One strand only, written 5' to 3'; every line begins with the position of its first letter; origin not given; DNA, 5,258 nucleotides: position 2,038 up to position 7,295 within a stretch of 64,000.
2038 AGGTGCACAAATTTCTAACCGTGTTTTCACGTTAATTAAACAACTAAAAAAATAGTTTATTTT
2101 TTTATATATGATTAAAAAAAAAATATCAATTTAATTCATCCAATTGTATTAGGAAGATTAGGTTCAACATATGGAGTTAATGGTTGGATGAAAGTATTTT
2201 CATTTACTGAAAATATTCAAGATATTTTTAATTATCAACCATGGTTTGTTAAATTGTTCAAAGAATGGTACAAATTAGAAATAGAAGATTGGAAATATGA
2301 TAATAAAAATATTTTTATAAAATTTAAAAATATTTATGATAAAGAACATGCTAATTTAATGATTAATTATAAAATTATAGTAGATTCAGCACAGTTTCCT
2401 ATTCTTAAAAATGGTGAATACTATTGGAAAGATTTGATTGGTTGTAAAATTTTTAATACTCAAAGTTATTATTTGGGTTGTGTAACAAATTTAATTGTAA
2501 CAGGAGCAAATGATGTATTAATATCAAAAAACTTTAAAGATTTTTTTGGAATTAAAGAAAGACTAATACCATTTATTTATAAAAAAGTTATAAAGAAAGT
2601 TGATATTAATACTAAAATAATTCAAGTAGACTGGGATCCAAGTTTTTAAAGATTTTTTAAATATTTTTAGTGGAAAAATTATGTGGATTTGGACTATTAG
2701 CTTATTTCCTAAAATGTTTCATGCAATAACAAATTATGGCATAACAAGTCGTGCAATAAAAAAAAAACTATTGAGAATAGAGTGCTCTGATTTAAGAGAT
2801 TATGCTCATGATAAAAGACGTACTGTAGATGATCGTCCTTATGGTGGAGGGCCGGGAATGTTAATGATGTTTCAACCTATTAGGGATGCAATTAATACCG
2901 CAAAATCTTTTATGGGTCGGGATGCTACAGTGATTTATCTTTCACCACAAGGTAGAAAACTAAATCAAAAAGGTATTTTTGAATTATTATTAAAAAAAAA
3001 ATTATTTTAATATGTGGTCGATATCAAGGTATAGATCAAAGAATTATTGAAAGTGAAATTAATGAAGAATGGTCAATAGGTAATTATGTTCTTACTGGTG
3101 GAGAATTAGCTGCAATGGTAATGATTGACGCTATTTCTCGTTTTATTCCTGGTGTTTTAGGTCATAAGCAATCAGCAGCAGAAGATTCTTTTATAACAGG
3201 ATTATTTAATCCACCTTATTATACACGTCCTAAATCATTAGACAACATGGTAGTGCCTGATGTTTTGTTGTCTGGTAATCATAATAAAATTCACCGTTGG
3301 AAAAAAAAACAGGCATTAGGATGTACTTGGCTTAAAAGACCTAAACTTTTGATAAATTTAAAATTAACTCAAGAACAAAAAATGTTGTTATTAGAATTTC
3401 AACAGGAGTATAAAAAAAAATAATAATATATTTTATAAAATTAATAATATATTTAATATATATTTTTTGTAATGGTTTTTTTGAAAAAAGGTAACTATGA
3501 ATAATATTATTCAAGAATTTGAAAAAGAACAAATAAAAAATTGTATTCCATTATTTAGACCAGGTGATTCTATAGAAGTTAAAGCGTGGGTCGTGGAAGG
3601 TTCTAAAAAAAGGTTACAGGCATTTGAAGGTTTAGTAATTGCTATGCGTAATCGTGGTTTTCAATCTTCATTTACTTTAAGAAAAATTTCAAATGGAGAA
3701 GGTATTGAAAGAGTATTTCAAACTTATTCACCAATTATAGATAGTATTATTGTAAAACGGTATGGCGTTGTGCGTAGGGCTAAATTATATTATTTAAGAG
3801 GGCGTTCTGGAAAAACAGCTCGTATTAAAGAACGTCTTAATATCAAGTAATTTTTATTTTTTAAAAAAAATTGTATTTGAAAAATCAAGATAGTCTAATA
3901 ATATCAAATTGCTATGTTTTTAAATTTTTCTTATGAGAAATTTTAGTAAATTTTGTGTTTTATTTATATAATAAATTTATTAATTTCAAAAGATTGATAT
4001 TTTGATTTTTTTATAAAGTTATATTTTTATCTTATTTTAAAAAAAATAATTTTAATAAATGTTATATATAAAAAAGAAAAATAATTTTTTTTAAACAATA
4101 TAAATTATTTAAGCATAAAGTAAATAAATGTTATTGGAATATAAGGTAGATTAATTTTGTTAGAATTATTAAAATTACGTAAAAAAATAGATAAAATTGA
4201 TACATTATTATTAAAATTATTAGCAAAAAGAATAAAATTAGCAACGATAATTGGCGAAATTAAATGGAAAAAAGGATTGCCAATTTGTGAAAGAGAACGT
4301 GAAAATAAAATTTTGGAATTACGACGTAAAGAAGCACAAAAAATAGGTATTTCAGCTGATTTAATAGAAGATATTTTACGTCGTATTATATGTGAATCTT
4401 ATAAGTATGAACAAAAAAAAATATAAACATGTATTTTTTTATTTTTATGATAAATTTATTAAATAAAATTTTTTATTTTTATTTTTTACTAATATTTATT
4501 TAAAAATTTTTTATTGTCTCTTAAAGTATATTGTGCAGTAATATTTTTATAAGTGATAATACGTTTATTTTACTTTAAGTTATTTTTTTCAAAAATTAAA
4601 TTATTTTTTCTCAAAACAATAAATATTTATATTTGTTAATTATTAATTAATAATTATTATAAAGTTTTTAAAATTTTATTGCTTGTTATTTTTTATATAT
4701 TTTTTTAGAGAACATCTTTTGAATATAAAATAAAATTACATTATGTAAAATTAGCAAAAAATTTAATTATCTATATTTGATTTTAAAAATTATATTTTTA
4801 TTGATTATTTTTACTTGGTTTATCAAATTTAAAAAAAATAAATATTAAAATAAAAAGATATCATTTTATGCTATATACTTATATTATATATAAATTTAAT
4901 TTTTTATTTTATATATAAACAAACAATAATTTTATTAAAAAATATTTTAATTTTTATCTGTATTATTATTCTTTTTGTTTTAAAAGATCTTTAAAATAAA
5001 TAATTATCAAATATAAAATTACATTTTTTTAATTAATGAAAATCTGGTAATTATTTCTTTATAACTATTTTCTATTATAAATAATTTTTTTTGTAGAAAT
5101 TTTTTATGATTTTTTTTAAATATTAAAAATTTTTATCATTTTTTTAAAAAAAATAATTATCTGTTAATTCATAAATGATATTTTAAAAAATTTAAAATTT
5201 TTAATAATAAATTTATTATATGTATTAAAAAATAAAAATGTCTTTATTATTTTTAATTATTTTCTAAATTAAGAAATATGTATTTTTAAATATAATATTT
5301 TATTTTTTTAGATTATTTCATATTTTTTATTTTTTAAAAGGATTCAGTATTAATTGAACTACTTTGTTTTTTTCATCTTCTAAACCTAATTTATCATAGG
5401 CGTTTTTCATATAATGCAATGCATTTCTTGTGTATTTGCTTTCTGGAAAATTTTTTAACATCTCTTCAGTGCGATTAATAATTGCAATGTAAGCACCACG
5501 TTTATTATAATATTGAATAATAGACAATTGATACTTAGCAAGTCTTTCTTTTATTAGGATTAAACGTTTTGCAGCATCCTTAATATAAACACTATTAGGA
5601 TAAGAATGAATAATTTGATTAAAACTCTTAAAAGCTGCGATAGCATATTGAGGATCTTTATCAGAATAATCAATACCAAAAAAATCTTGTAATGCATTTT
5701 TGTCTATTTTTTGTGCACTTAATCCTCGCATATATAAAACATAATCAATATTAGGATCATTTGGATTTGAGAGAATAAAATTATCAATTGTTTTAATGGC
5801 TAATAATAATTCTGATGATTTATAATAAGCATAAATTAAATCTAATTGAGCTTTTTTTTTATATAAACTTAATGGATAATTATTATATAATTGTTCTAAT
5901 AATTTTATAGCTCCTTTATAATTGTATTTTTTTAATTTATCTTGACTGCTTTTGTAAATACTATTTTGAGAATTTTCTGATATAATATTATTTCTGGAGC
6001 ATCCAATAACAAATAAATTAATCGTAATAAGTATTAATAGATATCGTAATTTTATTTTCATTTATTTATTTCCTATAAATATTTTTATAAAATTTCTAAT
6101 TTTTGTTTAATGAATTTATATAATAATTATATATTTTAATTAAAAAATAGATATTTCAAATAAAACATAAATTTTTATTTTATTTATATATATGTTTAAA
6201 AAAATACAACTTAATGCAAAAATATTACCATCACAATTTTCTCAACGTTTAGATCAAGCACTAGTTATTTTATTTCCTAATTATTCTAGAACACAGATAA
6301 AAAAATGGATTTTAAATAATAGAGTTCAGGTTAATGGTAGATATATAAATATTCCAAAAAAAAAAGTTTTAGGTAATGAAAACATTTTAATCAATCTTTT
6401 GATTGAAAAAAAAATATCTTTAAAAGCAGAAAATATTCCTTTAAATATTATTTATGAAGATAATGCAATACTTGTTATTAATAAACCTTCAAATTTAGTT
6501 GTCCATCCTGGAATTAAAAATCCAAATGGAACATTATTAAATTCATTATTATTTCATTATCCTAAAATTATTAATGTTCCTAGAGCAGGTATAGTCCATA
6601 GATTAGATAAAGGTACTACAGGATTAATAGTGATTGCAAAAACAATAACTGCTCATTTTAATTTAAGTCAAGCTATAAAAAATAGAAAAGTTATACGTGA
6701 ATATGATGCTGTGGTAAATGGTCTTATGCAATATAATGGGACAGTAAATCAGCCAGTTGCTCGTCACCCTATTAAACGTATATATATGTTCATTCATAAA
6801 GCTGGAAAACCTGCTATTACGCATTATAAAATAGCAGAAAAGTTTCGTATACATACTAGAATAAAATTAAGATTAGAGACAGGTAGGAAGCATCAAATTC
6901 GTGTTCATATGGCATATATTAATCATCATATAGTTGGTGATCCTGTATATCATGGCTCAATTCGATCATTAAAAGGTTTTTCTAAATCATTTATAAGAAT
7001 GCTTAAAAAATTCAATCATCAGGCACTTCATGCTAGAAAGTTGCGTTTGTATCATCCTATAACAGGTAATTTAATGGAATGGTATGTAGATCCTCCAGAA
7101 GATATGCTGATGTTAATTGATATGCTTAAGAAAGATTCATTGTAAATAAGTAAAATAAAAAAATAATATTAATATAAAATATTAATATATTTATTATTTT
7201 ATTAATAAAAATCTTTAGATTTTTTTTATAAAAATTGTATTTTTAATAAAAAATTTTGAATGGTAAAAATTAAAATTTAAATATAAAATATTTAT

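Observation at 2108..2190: rimM frame is broken at an A10 tract, and conserved residues lie upstream of the first in-frame ATG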

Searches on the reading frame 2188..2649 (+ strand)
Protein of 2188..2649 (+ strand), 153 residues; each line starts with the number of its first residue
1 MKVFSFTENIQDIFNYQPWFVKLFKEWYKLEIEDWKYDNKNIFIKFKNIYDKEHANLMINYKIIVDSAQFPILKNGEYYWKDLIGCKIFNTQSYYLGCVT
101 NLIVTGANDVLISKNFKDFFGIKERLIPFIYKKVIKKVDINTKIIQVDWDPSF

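Call 6: search_protein_families(library=pfam, proteins=[window:2188-2649:+])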
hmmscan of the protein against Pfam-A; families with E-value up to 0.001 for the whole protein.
window:2188-2649:+ (153 aa): 3 families
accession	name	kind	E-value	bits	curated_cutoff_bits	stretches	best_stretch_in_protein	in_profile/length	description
PF01782.24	RimM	-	3.8e-13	49.9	23.5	1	1-68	15-83/84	RimM N-terminal domain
PF24986.1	PRC_RimM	-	3.6e-11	43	27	1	80-149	1-65/69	RimM PRC barrel domain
PF05239.21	PRC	-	5.6e-08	33.1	21.2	1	76-148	2-72/78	PRC-barrel domain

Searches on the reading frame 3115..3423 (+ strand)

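Call 6: search_protein_families(library=pfam, proteins=[window:3115-3423:+])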
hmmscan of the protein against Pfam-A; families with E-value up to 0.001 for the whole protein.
window:3115-3423:+ (102 aa): 1 family
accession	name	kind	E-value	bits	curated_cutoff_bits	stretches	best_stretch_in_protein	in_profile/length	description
PF01746.26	tRNA_m1G_MT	-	8.4e-19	68.5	27.3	1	1-76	121-195/195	tRNA (Guanine-1)-methyltransferase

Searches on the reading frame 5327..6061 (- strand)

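Call 51: search_protein_families(library=ncbifam, proteins=[window:5327-6061:-], max_evalue=0.00001)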
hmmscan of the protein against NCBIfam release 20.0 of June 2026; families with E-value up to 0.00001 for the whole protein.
window:5327-6061:- (244 aa): 3 families
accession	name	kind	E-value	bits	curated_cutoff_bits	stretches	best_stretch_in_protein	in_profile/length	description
NF008119.0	PRK10866.1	equivalog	2.8e-90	302.3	363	1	4-238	3-238/243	outer membrane protein assembly factor BamD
TIGR03302.1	OM_YfiO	subfamily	5.2e-68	229.1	81.4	1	6-241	2-232/239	outer membrane protein assembly factor BamD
TIGR02795.1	tol_pal_ybgF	equivalog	7.8e-11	42.6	90.1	1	33-122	3-92/119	tol-pal system protein YbgF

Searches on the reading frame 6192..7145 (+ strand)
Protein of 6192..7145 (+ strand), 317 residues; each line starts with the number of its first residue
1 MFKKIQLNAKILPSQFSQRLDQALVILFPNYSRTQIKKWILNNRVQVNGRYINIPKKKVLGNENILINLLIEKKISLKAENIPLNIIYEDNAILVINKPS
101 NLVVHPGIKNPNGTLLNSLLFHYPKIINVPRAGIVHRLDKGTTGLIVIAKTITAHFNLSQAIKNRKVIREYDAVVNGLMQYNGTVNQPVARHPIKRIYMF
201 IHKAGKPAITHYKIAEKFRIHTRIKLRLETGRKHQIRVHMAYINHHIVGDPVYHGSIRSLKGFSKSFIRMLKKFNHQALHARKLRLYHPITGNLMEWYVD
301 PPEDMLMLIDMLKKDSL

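Call 24: search_protein_families(library=pfam, proteins=[window:6192-7145:+])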
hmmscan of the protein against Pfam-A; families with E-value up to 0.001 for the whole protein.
window:6192-7145:+ (317 aa): 2 families
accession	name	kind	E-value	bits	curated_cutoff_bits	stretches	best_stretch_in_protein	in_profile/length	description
PF00849.27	PseudoU_synth_2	-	1.4e-29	103.7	26.8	1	93-241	2-151/152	RNA pseudouridylate synthase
PF01479.30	S4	-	3.6e-10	39.8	22.8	1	18-64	1-47/48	S4 domain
